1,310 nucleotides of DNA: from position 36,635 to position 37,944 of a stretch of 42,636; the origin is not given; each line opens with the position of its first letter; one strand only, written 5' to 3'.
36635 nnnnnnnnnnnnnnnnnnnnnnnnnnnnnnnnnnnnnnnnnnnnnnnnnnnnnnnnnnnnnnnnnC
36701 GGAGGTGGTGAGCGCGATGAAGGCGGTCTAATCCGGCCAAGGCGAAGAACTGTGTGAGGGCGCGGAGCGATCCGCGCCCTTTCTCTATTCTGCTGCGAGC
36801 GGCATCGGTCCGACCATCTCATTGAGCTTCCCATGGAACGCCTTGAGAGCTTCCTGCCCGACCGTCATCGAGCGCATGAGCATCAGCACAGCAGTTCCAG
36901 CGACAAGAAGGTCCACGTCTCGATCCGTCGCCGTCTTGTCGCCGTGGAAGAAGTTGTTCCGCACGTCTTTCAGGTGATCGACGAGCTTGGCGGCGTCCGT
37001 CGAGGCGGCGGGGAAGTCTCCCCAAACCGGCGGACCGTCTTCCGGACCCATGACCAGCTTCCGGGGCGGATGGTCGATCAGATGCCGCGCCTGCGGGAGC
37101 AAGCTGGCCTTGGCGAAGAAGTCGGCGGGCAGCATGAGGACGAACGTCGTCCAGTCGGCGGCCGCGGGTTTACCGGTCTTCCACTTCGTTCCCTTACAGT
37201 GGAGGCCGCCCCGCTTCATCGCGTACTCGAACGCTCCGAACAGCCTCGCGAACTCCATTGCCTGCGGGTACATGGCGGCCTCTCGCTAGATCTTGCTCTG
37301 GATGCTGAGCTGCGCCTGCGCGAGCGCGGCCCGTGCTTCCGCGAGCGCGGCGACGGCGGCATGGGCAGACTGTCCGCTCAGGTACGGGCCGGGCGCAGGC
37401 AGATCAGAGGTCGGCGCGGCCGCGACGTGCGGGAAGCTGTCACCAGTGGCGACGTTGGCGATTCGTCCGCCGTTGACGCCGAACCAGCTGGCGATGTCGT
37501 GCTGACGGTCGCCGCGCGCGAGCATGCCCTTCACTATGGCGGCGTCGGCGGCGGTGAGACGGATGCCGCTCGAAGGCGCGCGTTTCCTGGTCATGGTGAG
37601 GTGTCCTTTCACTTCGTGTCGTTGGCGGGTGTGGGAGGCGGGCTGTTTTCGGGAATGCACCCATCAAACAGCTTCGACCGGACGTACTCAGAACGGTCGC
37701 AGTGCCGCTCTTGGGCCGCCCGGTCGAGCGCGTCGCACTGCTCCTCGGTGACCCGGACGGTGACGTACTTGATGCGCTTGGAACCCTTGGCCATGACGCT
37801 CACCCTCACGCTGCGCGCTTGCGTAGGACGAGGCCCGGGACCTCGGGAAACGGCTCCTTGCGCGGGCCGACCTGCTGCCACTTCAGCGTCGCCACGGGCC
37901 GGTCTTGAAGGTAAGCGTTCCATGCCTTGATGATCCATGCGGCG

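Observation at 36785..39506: Four-gene ParB(DGQHR)x2 - RHH - HTH - HEPN operon in the cargo slot of the island: candidate undescribed conflict/defence system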

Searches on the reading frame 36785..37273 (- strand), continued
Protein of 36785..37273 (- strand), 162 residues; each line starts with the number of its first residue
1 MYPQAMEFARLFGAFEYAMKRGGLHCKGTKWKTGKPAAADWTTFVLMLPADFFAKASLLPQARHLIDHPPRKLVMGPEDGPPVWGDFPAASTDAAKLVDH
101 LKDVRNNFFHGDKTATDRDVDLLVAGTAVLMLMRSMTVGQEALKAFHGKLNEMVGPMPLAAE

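Call 58: search_protein_families(library=pfam, proteins=[L097:2742-3941:+, L103:3091-3960:+, L103:1037-3058:+, L102:3064-3738:+, L102:2253-3011:+, L104:3252-3929:+, L114:3224-3751:+, L114:485-3220:+, L116:2512-3789:+, L122:2935-3915:+], max_evalue=0.001)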
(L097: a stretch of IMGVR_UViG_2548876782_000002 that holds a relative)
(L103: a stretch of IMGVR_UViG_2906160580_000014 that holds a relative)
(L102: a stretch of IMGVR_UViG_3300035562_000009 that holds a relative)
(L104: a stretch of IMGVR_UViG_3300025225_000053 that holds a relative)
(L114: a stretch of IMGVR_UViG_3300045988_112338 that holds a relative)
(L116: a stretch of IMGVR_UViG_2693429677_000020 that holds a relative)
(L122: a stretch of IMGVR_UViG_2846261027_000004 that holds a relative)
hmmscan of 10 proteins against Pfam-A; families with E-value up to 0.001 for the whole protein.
L097:2742-3941:+ (399 aa): 3 families
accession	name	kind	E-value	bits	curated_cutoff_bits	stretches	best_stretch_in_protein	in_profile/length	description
PF00589.27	Phage_integrase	-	7.1e-31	107.7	27.1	1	213-378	2-170/172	Phage integrase family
PF22022.2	Phage_int_M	-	5.1e-27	94.4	27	1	107-198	1-92/96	Phage integrase central domain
PF13356.12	Arm-DNA-bind_3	-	4.3e-22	78.5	27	1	8-92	1-80/83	Arm DNA-binding domain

L103:3091-3960:+ (289 aa): 2 families
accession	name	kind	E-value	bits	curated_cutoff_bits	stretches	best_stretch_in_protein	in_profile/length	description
PF00877.26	NLPC_P60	-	1.2e-06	28.9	23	0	68-104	61-93/105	NlpC/P60 family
PF05708.18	Peptidase_C92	-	1.8e-06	28.5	27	1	45-171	2-125/166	Permuted papain-like amidase enzyme, YaeF/YiiX, C92 family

L103:1037-3058:+ (673 aa): 2 families
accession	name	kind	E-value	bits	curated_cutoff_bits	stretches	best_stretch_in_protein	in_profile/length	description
PF05840.19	Phage_GPA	-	9.9e-113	376.8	31.4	1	143-470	3-321/321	Bacteriophage replication gene A protein (GPA)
PF23343.2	REP_ORF2-G2P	-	2e-06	28.4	27.8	1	374-466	19-98/99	Replication-associated protein ORF2/G2P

L102:3064-3738:+ (224 aa): 1 family
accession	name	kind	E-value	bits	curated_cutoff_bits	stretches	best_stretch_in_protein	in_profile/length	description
PF19759.4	DUF6246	-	4.6e-81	271.5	27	1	21-207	1-185/185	Family of unknown function (DUF6246)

L102:2253-3011:+ (252 aa): 2 families
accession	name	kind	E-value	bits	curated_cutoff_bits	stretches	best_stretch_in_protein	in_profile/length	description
PF02368.24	Big_2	-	1.4e-10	41.4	22.8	1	164-244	1-75/79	Bacterial Ig-like domain (group 2)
PF15780.11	ASH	-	0.00036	21.1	27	1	151-201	36-86/98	Abnormal spindle-like microcephaly-assoc'd, ASPM-SPD-2-Hydin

L104:3252-3929:+ (225 aa): 1 family
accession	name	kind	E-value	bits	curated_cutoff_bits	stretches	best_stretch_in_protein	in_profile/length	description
PF02586.19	SRAP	-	4.3e-23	82.4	27.1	1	38-222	34-206/214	SOS response associated peptidase (SRAP)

L114:3224-3751:+ (175 aa): 1 family
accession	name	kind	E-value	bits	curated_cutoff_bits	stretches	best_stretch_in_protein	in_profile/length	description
PF02413.22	Caudo_TAP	-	4.2e-34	117.9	22.1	1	40-175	2-131/131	Caudovirales tail fibre assembly protein, lambda gpK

L114:485-3220:+ (911 aa): 3 families
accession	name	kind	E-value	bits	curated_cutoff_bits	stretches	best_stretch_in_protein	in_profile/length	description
PF12571.13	Phage_tail_fib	-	3.2e-57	193.2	23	1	1-151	1-150/150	Phage tail-collar fibre protein, N-terminal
PF03406.18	Phage_fiber_2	-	6.5e-21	74.1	22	1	170-210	1-41/42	Phage tail fibre repeat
PF12604.14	gp37_C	-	4.5e-05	23.9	22.5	1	679-754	2-70/95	Tail fibre protein gp37 C terminal domain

L116:2512-3789:+ (425 aa): 2 families
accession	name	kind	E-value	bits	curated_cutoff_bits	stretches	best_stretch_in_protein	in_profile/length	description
PF01548.23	DEDD_Tnp_IS110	-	4.4e-30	105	29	1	24-178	1-155/155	Transposase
PF02371.22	Transposase_20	-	3.3e-19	69.5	21.3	1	287-372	2-87/87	Transposase IS116/IS110/IS902 family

L122:2935-3915:+ (326 aa): 1 family
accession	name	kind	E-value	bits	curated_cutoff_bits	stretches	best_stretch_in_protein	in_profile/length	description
PF11185.13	DUF2971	-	6.2e-10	40.7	22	1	94-171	1-89/89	Protein of unknown function (DUF2971)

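Call 89: search_protein_families(library=pfam, proteins=[L103:4761-5777:-, L103:5779-7548:-, L103:4387-4749:-, L090:4692-5429:+, L094:2406-3638:-, L107:3211-3969:+], max_evalue=0.001)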
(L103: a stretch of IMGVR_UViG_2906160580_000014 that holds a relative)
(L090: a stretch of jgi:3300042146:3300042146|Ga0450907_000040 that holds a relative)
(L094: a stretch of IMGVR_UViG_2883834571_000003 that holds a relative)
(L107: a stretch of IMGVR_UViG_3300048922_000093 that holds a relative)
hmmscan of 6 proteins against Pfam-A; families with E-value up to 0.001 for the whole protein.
L103:4761-5777:- (338 aa): 1 family
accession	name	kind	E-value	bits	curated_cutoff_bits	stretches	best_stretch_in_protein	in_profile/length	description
PF04860.17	Phage_portal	-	9e-13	48.5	39.1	1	85-324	45-277/321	Phage portal protein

L103:5779-7548:- (589 aa): 4 families
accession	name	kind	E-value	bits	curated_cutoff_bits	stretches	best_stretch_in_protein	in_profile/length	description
PF03237.21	Terminase_6N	-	1.9e-59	201.3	22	1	164-386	2-215/215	Terminase large subunit, T4likevirus-type, N-terminal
PF17289.8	Terminase_6C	-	1.5e-46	158.7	22.6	1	413-571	1-154/155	Terminase RNaseH-like domain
PF06056.18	Terminase_5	-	1.7e-24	86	20.3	1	12-69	1-58/58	Putative ATPase subunit of terminase (gpP-like)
PF13384.12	HTH_23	-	9.8e-06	25.7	24.6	1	16-47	9-40/50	Homeodomain-like domain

L103:4387-4749:- (120 aa): 0 families

L090:4692-5429:+ (245 aa): 1 family
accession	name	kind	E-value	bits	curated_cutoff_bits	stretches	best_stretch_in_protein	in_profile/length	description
PF00211.25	Guanylate_cyc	-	0.0009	19.3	21.9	0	56-219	3-164/183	Adenylate and Guanylate cyclase catalytic domain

L094:2406-3638:- (410 aa): 0 families

L107:3211-3969:+ (252 aa): 0 families

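Call 99: search_dna_similar(query=window:36785-37273:-, collection=phages, mode=protein, max_evalue=0.001, max_rows=15)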
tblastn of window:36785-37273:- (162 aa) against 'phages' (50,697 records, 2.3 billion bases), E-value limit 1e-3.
No match.

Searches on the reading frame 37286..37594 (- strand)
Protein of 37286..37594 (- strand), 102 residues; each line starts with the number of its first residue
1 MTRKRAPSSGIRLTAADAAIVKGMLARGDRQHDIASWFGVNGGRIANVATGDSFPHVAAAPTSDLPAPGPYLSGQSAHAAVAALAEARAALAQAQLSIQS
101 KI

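Call 4: search_protein_families(library=pfam, proteins=[window:37286-37594:-], max_evalue=1)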
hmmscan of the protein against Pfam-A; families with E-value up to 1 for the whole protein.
window:37286-37594:- (102 aa): 1 family
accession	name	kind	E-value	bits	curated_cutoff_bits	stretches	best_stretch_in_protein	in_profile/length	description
PF16509.11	KORA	-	0.037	14.7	26.7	1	9-48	11-50/84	TrfB plasmid transcriptional repressor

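Call 5: search_protein_families(library=padloc, proteins=[window:37286-37594:-], max_evalue=1)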
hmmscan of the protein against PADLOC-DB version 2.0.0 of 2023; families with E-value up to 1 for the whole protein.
window:37286-37594:- (102 aa): 0 families

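Call 6: search_protein_families(library=phrogs, proteins=[window:37286-37594:-], max_evalue=0.1)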
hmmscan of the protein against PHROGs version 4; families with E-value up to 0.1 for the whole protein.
window:37286-37594:- (102 aa): 1 family
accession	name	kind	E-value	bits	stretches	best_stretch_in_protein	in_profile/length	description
phrog_6156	-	DNA, RNA and nucleotide metabolism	0.056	13.7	1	3-58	176-231/261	endonuclease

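Call 7: search_protein_families(library=ncbifam, proteins=[window:37286-37594:-], max_evalue=1)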
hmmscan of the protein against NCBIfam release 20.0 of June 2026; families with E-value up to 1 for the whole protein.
window:37286-37594:- (102 aa): 0 families

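Call 71: search_dna_similar(query=window:37286-37594:-, collection=plasmids, mode=protein, max_evalue=0.001, max_rows=15)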
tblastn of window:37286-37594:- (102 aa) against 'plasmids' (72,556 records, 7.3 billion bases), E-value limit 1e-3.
Records with a match: 3; places in all: 3; records where one place covers at least 80% of the query: 0.
Best place of each record, by identity: 60-80% 2; <60% 1.
By first word of the organism name: Ensifer 2; Ochrobactrum 1.
By predicted mobility (MOB-suite, as given by PLSDB): non-mobilizable 2; mobilizable 1.
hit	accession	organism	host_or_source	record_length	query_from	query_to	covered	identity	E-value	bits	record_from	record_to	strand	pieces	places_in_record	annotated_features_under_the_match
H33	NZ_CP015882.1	Ensifer adhaerens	silty clay loam soil (pH 6.1)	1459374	1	71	70%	60.6%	4e-19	87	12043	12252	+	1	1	none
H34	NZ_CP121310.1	Ensifer adhaerens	bacterial colony,soil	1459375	1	71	70%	60.6%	4e-19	87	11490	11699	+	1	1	none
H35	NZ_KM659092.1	Ochrobactrum sp. LM19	Lubin copper mine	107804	11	70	59%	45.0%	3e-6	50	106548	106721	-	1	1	hypothetical protein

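Call 73: get_annotated_region(hit=H33, flank=5000)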
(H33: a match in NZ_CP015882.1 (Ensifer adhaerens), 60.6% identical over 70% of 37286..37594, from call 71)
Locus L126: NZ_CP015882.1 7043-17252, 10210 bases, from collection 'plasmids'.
description: Ensifer adhaerens strain Casida A plasmid pCasidaAB, complete sequence
organism: Ensifer adhaerens (NCBI taxid 106592)
taxonomy: Bacteria; Pseudomonadota; Alphaproteobacteria; Hyphomicrobiales; Rhizobiaceae; Ensifer; Ensifer adhaerens
host: -; source: silty clay loam soil (pH 6.1); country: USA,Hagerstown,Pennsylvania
typing (MOB-suite, as given by PLSDB): non-mobilizable; mating-pair formation MPF_T
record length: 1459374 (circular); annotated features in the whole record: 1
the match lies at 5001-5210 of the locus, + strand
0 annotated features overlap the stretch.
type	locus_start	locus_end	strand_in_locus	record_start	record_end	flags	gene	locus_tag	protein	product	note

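Call 89: search_protein_families(library=pfam, proteins=[L126:3775-4716:+, L126:5743-6585:+, L126:6730-7908:+, L126:7905-9998:-], max_evalue=0.001)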
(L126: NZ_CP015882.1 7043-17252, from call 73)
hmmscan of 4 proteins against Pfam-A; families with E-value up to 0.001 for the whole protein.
L126:3775-4716:+ (313 aa): 6 families
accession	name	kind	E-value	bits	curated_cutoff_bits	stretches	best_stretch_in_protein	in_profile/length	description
PF01381.28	HTH_3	-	1.1e-13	51.4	23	1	11-66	1-55/55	Helix-turn-helix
PF13560.12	HTH_31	-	8.3e-13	48.9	27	1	10-66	5-61/64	Helix-turn-helix domain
PF13443.12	HTH_26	-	4.1e-09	37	22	1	10-66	1-57/63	Cro/C1-type HTH DNA-binding domain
PF13384.12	HTH_23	-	4e-05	23.8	24.6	1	9-39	6-37/50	Homeodomain-like domain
PF13518.12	HTH_28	-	0.00049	20.6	25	0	12-41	5-34/52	Helix-turn-helix domain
PF12844.13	HTH_19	-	0.00097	19.4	30.2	0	9-42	2-35/64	Helix-turn-helix domain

L126:5743-6585:+ (280 aa): 1 family
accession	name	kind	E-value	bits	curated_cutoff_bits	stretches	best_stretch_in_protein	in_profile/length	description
PF12686.12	DUF3800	-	0.00077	20.6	21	0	144-237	62-149/149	Protein of unknown function (DUF3800)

L126:6730-7908:+ (392 aa): 2 families
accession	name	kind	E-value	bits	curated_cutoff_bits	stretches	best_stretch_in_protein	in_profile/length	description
PF18062.7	RE_AspBHI_N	-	1.2e-61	208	27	1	26-211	2-184/185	Restriction endonuclease AspBHI N-terminal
PF04471.18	Mrr_cat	-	3e-11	43.9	21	1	251-369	5-115/115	Restriction endonuclease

L126:7905-9998:- (697 aa): 2 families
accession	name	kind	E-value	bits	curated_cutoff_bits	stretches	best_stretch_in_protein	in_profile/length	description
PF10592.14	AIPR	-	3.8e-82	276.9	25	1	244-553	1-306/308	AIPR protein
PF22879.1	AIPR_N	-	3.3e-34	118.5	28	1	32-185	1-151/151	Abortive infection phage resistance protein N-terminal domain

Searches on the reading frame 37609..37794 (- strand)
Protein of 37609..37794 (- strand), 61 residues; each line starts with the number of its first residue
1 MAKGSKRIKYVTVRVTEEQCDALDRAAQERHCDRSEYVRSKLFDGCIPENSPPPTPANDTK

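Call 4: search_protein_families(library=pfam, proteins=[window:37609-37794:-], max_evalue=1)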
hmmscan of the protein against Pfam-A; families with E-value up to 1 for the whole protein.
window:37609-37794:- (61 aa): 4 families
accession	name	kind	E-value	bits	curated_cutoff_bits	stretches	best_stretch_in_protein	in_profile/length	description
PF21983.2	NikA-like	-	1.8e-06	28.4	27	1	6-49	2-45/72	Mobilization protein NikA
PF08681.18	TacA1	-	0.0042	17.5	21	1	12-39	3-30/80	Antitoxin TacA 1-like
PF01402.27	RHH_1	-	0.011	16.1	20.5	1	11-39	2-30/39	Ribbon-helix-helix protein, copG family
PF19807.5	DUF6290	-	0.025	15.2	27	1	10-44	3-37/72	Family of unknown function (DUF6290)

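Call 5: search_protein_families(library=padloc, proteins=[window:37609-37794:-], max_evalue=1)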
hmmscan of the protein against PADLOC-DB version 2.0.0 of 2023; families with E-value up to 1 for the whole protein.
window:37609-37794:- (61 aa): 0 families

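Call 6: search_protein_families(library=phrogs, proteins=[window:37609-37794:-], max_evalue=0.1)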
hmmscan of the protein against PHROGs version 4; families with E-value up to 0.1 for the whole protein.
window:37609-37794:- (61 aa): 3 families
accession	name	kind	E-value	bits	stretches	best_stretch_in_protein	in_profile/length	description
phrog_876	-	transcription regulation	0.00033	21.3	1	6-41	65-100/239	transcriptional repressor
phrog_25971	-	unknown function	0.0048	18.3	1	2-42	67-107/116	-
phrog_4085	-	unknown function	0.059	14.6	1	11-43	3-35/77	-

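Call 7: search_protein_families(library=ncbifam, proteins=[window:37609-37794:-], max_evalue=1)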
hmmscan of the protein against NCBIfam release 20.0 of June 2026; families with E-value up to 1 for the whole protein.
window:37609-37794:- (61 aa): 6 families
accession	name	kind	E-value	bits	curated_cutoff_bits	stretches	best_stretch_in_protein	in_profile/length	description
NF053762.1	aCcr1_fam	equivalog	5.9e-05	22.9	60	1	11-39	3-31/38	aCcr1 family cell cycle regulator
NF041418.1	MbpA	equivalog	0.0049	16.7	90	1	8-48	2-42/93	mobilization protein MbpA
NF050181.1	TA_anti_VapB_Myco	equivalog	0.0056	17.2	60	1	15-43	9-37/72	type II toxin-antitoxin system VapB family antitoxin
NF008671.0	PRK11675.1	equivalog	0.0066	16.9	62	1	6-43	48-85/95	LexA regulated protein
NF041264.1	MobA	equivalog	0.1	13.1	80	1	6-40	2-36/91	plasmid mobilization protein MobA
NF046040.1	RelB_antitoxin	equivalog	0.11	12.8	50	1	11-44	1-34/69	type II toxin-antitoxin system RelB family antitoxin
